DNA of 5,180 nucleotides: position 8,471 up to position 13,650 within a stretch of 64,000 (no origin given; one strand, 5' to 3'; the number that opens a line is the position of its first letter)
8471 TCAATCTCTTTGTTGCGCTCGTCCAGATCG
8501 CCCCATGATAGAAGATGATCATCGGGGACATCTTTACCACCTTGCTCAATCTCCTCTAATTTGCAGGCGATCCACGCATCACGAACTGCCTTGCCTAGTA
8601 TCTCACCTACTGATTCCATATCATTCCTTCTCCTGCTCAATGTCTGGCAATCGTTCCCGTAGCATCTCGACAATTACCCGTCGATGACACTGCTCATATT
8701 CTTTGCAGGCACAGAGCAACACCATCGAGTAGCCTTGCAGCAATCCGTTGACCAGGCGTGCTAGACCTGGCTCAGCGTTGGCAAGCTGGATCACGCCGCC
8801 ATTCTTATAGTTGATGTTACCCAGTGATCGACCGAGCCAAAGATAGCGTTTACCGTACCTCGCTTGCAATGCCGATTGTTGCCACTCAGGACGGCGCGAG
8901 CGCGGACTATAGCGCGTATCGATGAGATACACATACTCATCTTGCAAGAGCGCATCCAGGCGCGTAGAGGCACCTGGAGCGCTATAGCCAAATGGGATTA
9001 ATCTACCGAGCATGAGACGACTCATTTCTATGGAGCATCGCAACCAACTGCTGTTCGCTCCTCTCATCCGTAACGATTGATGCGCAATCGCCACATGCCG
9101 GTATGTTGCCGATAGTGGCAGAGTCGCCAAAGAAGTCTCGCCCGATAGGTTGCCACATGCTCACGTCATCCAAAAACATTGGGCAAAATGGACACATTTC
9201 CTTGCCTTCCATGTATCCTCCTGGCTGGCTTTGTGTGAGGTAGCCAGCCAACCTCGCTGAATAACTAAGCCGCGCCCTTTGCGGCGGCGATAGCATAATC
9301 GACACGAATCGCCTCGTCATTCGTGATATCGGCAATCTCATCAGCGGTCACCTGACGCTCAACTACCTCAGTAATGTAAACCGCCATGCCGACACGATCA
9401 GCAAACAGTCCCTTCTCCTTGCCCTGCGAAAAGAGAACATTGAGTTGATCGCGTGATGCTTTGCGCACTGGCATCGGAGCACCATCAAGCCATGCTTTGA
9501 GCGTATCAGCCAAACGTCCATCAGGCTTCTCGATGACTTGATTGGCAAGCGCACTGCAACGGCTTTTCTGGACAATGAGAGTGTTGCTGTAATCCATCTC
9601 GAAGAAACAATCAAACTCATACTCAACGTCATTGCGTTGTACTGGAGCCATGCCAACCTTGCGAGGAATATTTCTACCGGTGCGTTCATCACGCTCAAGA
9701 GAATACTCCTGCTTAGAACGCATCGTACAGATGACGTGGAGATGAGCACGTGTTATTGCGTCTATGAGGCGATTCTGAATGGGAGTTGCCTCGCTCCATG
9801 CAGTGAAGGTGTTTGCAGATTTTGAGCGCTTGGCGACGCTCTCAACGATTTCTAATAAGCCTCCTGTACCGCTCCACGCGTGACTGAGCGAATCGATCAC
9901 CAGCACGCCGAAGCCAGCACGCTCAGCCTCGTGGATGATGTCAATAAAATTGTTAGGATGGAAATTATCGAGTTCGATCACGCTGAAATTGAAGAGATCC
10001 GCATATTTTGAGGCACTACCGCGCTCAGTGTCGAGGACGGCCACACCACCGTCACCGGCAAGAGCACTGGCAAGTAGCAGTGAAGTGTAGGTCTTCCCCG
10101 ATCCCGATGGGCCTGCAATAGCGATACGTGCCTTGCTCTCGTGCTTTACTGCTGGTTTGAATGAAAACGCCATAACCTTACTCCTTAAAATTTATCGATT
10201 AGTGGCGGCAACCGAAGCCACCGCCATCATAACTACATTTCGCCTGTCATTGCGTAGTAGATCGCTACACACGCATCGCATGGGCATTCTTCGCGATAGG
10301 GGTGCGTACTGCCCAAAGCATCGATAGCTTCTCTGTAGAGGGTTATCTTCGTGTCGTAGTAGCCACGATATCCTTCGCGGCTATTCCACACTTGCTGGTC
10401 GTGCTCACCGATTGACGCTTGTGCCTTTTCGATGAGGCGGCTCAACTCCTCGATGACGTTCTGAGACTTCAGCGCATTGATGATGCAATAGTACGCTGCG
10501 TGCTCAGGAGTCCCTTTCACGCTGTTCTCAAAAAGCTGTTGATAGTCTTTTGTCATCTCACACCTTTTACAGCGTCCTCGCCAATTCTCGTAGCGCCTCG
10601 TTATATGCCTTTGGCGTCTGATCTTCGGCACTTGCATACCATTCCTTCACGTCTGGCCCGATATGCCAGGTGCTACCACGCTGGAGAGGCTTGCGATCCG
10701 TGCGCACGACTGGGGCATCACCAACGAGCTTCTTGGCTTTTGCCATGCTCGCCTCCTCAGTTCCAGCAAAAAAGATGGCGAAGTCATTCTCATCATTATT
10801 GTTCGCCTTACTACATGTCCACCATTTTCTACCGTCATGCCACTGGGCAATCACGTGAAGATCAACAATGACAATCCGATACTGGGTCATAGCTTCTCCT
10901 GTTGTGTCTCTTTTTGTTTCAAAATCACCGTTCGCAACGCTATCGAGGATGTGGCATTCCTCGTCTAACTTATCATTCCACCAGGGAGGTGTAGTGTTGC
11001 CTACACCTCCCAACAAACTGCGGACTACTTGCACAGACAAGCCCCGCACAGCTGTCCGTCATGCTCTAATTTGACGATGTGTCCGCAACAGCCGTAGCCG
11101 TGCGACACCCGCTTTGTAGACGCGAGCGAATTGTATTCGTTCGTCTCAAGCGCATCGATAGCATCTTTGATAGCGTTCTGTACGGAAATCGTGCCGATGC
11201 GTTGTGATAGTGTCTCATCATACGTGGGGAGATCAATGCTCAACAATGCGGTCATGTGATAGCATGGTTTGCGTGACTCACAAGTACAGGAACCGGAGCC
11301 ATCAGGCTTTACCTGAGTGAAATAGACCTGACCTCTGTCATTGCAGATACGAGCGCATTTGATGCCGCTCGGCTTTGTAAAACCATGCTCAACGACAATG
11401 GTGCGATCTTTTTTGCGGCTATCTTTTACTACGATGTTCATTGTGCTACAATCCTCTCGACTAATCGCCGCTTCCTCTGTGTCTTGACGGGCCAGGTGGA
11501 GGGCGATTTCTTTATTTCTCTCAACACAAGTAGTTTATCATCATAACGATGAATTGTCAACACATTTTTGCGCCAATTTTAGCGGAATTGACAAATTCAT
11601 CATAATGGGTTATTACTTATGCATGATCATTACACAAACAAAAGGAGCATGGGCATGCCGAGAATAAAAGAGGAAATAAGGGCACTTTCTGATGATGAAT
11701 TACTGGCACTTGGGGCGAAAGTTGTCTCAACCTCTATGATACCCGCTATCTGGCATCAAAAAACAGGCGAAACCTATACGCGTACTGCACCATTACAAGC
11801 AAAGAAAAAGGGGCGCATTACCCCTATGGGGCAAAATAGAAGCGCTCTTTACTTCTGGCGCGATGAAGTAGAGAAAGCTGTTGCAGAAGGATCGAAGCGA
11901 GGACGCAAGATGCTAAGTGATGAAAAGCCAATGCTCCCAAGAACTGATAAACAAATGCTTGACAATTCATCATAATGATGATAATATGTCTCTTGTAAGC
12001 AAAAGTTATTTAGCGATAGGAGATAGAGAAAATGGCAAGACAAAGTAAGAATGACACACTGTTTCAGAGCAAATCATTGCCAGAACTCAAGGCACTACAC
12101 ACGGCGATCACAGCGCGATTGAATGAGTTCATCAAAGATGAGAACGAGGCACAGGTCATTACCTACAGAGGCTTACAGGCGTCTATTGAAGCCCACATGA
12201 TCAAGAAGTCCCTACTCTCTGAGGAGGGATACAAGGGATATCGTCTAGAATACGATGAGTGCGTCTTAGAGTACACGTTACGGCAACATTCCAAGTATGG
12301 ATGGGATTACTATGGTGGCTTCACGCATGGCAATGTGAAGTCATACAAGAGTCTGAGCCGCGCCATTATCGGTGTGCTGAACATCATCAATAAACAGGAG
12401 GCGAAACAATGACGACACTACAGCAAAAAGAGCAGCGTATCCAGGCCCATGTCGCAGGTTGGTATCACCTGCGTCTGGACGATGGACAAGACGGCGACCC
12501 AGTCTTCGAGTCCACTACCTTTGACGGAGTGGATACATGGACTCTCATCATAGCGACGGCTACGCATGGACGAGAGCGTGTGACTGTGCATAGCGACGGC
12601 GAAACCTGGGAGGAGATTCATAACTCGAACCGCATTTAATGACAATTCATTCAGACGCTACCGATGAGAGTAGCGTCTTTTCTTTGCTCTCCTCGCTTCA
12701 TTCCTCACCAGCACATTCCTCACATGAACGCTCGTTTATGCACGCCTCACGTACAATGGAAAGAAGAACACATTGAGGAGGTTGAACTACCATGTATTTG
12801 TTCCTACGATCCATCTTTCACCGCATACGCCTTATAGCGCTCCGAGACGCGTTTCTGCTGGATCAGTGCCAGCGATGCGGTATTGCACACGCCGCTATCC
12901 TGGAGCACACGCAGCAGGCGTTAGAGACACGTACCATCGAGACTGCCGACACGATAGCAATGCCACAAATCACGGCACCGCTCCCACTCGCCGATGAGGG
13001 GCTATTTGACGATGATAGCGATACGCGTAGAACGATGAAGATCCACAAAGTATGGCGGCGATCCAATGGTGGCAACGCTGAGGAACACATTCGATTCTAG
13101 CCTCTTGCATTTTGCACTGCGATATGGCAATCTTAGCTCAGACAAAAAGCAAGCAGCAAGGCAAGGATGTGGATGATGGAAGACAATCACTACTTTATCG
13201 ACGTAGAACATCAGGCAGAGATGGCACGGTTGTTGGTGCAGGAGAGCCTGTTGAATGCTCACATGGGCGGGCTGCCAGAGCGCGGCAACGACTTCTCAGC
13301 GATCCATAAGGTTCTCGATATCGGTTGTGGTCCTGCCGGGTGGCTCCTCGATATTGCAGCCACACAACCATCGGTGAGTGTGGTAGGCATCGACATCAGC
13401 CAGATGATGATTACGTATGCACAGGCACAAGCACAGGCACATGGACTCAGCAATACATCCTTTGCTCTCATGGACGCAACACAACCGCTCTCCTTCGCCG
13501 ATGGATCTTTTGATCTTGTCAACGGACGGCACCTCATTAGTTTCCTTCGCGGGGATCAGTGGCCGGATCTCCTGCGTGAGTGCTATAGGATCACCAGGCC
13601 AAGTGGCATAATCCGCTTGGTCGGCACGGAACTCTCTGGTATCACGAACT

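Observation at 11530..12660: Palindromic operator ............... embedded in the spacer of three divergent promoters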

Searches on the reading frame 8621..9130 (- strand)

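Call 9: search_protein_families(library=pfam, proteins=[window:8621-9130:-], max_evalue=0.01)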
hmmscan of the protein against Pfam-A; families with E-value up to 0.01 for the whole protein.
window:8621-9130:- (169 aa): 2 families
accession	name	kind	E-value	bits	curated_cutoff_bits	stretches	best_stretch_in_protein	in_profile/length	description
PF04343.18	DUF488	-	2e-12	48.2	22.2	2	117-157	83-121/121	Domain of unknown function DUF488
PF22751.1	DUF488-N3a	-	2.3e-07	31.5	27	1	119-160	76-117/118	Active DUF488-N3 subclade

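Call 10: search_protein_families(library=phrogs, proteins=[window:8621-9130:-], max_evalue=0.01)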
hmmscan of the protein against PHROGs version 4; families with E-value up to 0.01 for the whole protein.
window:8621-9130:- (169 aa): 3 families
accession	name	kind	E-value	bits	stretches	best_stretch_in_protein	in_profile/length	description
phrog_2450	-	unknown function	3e-05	24.7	1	120-159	112-152/346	-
phrog_10021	-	unknown function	0.0011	20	1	137-158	5-26/43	-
phrog_22076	-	unknown function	0.0057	18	0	125-159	34-67/83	-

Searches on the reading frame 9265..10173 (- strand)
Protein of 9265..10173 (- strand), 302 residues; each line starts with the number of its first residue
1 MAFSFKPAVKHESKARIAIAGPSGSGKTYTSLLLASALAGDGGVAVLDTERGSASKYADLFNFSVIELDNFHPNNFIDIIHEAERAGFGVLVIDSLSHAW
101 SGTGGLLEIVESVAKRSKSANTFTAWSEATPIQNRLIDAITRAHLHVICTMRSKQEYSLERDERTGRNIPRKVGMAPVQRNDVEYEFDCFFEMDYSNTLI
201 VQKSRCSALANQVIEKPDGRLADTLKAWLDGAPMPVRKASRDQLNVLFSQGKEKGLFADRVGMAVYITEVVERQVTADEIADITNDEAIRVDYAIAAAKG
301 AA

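Call 9: search_protein_families(library=pfam, proteins=[window:9265-10173:-], max_evalue=0.01)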
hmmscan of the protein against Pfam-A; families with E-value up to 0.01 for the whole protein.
window:9265-10173:- (302 aa): 5 families
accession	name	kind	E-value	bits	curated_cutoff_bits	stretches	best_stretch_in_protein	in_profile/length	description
PF13479.12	AAA_24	-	6.2e-24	85.4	27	1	14-197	2-172/195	AAA domain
PF13481.12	AAA_25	-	0.00023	21.3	27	0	15-48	34-65/195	AAA domain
PF13401.12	AAA_22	-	0.0025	18.6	27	1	14-98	5-95/130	AAA domain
PF06414.18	Zeta_toxin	-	0.0031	17.4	22.3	1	10-49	12-51/199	Zeta toxin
PF01656.29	CbiA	-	0.0045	17.4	25.4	1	19-54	4-40/125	CobQ/CobB/MinD/ParA nucleotide binding domain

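Call 10: search_protein_families(library=phrogs, proteins=[window:9265-10173:-], max_evalue=0.01)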
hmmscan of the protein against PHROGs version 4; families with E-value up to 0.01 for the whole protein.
window:9265-10173:- (302 aa): 4 families
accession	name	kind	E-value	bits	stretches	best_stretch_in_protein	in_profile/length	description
phrog_1366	-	unknown function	2.6e-79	267.9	1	1-243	1-247/307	-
phrog_124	-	DNA, RNA and nucleotide metabolism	1.9e-09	38.3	1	10-195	39-209/382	Sak4-like ssDNA annealing protein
phrog_97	-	other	5.1e-05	23.7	1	17-63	76-125/506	UvsX-like recombinase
phrog_6891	-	other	0.0012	19.5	1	12-54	40-82/310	ATPase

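Call 13: search_dna_similar(query=window:9265-10173:-, collection=phages, mode=protein, max_rows=15)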
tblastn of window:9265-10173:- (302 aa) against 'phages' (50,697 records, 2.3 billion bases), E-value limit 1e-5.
Records with a match: 414; places in all: 414; records where one place covers at least 80% of the query: 103.
Best place of each record, by identity: <60% 414.
By first word of the organism name: Vibrio 172; Mycobacterium 87; Salmonella 25; Acinetobacter 19; Escherichia 19; Klebsiella 18; Arthrobacter 14; Xanthomonas 10; Bacillus 8; Gordonia 7; and 15 more.
By host as written in the record: - 167; Mycobacterium smegmatis mc2 155 55; Escherichia coli 13; Arthrobacter sp. ATCC 21022 11; Klebsiella pneumoniae 9; Xanthomonas campestris pv. campestris GBBC 1419 8; Vibrio cyclitrophicus 7; Mycobacterium smegmatis mc#155 6; and 81 more.
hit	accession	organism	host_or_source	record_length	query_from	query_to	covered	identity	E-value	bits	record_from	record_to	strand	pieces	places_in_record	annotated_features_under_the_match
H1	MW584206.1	Mycobacterium phage prophi91-4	Mycobacterium abscessus GD91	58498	1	302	100%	41.8%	5e-59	209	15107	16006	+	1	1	23: RecA-like DNA recombinase | 22: Mu Gam-like protein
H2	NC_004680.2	Mycobacterium phage Che8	Mycolicobacterium smegmatis mc#155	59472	1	301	100%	41.4%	2e-58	207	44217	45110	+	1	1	69: hypothetical protein | 70: hypothetical protein | 68: hypothetical protein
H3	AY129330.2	Mycobacterium phage Che8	Mycolicobacterium smegmatis mc#155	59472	1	301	100%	41.4%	2e-58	207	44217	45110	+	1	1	69: hypothetical protein | 70: hypothetical protein | 68: hypothetical protein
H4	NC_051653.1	Mycobacterium phage Emma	Mycobacterium smegmatis mc2 155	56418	1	301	100%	41.4%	2e-58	207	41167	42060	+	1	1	ATP-binding protein | HNH endonuclease | hypothetical protein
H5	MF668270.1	Mycobacterium phage Emma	Mycobacterium smegmatis mc2 155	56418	1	301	100%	41.4%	2e-58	207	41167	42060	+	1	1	AAA-ATPase | HNH endonuclease | hypothetical protein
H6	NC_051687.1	Mycobacterium phage Moonbeam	Mycobacterium smegmatis mc#155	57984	1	301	100%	41.4%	2e-58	207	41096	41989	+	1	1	63: ATP-binding protein | 64: HNH endonuclease | 62: hypothetical protein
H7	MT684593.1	Mycobacterium phage Moonbeam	Mycobacterium smegmatis mc#155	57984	1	301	100%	41.4%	2e-58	207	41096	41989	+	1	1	63: AAA-ATPase | 64: HNH endonuclease | 62: hypothetical protein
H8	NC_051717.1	Mycobacterium phage Wachhund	Mycobacterium smegmatis mc2 155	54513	1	301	100%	41.1%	2e-58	207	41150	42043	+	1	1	ATP-binding protein | HNH endonuclease | hypothetical protein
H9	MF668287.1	Mycobacterium phage Wachhund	Mycobacterium smegmatis mc2 155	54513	1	301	100%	41.1%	2e-58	207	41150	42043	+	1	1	AAA-ATPase | HNH endonuclease | hypothetical protein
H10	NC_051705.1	Mycobacterium phage Royals2015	Mycobacterium smegmatis mc2 155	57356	1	301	100%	41.1%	2e-58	207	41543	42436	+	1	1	67: ATP-binding protein | 68: HNH endonuclease | 66: DNA methyltransferase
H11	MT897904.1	Mycobacterium phage Royals2015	Mycobacterium smegmatis mc2 155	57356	1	301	100%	41.1%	2e-58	207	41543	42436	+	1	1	67: AAA-ATPase | 68: HNH endonuclease | 66: hypothetical protein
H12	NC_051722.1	Mycobacterium phage Demsculpinboyz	Mycobacterium smegmatis mc2 155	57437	1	300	99%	41.3%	5e-58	206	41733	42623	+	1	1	ATP-binding protein | HNH endonuclease | DNA methyltransferase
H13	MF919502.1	Mycobacterium phage Demsculpinboyz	Mycobacterium smegmatis mc2 155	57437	1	300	99%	41.3%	5e-58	206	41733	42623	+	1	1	AAA-ATPase | HNH endonuclease | hypothetical protein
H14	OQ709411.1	Myxococcus phage Mx9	Myxococcus xanthus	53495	3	240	79%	51.7%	2e-66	230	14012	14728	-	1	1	hypothetical protein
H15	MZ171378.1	Mycobacterium phage Eradicator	Mycobacterium smegmatis mc#155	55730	1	301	100%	40.8%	3e-58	207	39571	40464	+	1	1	57: AAA-ATPase | 58: HNH endonuclease | 56: hypothetical protein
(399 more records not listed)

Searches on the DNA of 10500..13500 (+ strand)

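Call 5: search_dna_similar(query=window:10500-13500:+, collection=phages, mode=near)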
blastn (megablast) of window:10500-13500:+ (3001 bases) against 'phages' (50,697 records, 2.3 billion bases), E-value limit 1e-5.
No match.

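Call 33: search_rna_families(sources=[L012, L010, L007], threshold=evalue, max_evalue=1)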
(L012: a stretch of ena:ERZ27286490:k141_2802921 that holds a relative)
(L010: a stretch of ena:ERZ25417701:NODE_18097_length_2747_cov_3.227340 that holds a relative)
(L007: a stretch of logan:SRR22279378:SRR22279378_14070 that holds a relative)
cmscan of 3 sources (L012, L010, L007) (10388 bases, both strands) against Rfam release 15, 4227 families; matches with E-value up to 1: 2.
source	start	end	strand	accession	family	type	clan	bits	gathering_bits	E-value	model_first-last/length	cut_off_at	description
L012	685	898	+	RF02033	HEARO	Gene;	-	135.5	83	8.8e-29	1-211/211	no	HNH endonuclease-associated RNA and ORF (HEARO) RNA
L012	196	286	+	RF00314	snoZ182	Gene; snRNA; snoRNA; CD-box;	-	23.6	80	0.77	1-92/92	no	Small nucleolar RNA Z182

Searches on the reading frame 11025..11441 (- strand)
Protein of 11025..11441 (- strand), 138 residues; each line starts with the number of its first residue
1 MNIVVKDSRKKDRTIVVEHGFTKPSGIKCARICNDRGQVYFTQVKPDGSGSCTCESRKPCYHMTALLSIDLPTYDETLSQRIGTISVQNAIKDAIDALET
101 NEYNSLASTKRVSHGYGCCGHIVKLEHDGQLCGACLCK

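Call 9: search_protein_families(library=pfam, proteins=[window:11025-11441:-], max_evalue=0.01)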
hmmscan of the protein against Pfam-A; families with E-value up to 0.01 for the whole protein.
window:11025-11441:- (138 aa): 1 family
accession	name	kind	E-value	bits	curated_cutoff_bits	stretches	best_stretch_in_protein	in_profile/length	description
PF04434.22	SWIM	-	0.0014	18.6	19.6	1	40-67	1-34/38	SWIM zinc finger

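Call 10: search_protein_families(library=phrogs, proteins=[window:11025-11441:-], max_evalue=0.01)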
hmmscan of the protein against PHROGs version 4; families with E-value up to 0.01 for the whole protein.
window:11025-11441:- (138 aa): 0 families

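Call 19: find_encoding_contigs(protein=window:11025-11441:-, flank=3000, max_places=10)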
Protein window:11025-11441:- (138 aa): 4 contigs read that carry it; 2 places shown.
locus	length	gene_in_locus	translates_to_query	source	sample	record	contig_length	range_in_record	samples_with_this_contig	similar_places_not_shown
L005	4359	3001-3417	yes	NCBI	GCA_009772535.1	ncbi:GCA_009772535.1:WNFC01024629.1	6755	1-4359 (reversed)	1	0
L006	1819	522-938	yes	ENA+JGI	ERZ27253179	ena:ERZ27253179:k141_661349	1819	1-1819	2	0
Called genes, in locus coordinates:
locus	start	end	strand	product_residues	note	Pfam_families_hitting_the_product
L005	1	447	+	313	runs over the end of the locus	-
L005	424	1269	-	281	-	PF13489:Methyltransf_23, PF01209:Ubie_methyltran, PF02353:CMAS (faint), PF02390:Methyltransf_4, PF13847:Methyltransf_31, PF08241:Methyltransf_11, PF08242:Methyltransf_12, PF13649:Methyltransf_25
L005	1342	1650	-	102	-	-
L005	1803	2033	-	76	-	-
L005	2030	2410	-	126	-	-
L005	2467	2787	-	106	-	-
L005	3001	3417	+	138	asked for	-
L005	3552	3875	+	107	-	-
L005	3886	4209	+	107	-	-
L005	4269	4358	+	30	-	?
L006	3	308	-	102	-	?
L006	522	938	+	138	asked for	-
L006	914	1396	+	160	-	-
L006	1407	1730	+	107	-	-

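Call 40: find_homologous_proteins(query=window:11025-11441:-, max_evalue=0.01)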
Query window:11025-11441:- (138 aa): 2 proteins with E <= 0.01 among 6 candidates.
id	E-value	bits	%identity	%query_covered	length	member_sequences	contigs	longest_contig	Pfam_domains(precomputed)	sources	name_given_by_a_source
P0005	2.4e-89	315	100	100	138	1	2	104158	-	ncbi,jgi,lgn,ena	-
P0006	3.3e-9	55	35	86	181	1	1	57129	-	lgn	-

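Call 41: find_encoding_contigs(protein=P0006, flank=10000, max_places=3)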
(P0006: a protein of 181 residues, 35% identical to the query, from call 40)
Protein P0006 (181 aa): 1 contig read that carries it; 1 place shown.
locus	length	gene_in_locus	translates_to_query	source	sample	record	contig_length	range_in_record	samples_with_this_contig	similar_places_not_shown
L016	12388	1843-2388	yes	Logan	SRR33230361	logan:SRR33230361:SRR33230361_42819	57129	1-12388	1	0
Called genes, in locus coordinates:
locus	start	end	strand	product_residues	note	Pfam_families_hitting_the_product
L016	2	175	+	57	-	?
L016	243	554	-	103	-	-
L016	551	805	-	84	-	-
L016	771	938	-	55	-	-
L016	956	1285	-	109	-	-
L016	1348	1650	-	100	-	-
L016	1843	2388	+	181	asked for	-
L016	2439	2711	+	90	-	-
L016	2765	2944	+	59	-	-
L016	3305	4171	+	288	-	PF03837:RecT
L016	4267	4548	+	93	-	-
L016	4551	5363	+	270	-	PF00929:RNase_T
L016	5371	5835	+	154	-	PF04343:DUF488 (faint), PF22751:DUF488-N3a, PF22752:DUF488-N3i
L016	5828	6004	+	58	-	-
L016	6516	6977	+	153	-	-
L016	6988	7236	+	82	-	-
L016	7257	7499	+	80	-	-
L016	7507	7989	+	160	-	-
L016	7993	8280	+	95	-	-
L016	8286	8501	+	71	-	-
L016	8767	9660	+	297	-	-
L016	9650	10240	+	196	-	-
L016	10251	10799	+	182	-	-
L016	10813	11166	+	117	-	-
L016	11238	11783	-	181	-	-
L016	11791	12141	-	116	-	-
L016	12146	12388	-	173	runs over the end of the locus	-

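Call 51: search_protein_families(library=pfam, proteins=[L016:1348-1650:-], max_evalue=10)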
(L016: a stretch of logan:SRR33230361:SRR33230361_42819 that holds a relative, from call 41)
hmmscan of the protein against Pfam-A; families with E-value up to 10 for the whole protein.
L016:1348-1650:- (100 aa): 0 families

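Call 87: search_protein_families(library=ncbifam, proteins=[window:11025-11441:-, L016:1348-1650:-], max_evalue=1)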
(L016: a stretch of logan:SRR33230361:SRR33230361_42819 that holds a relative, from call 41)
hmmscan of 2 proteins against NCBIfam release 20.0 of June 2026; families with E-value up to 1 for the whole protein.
window:11025-11441:- (138 aa): 0 families

L016:1348-1650:- (100 aa): 0 families
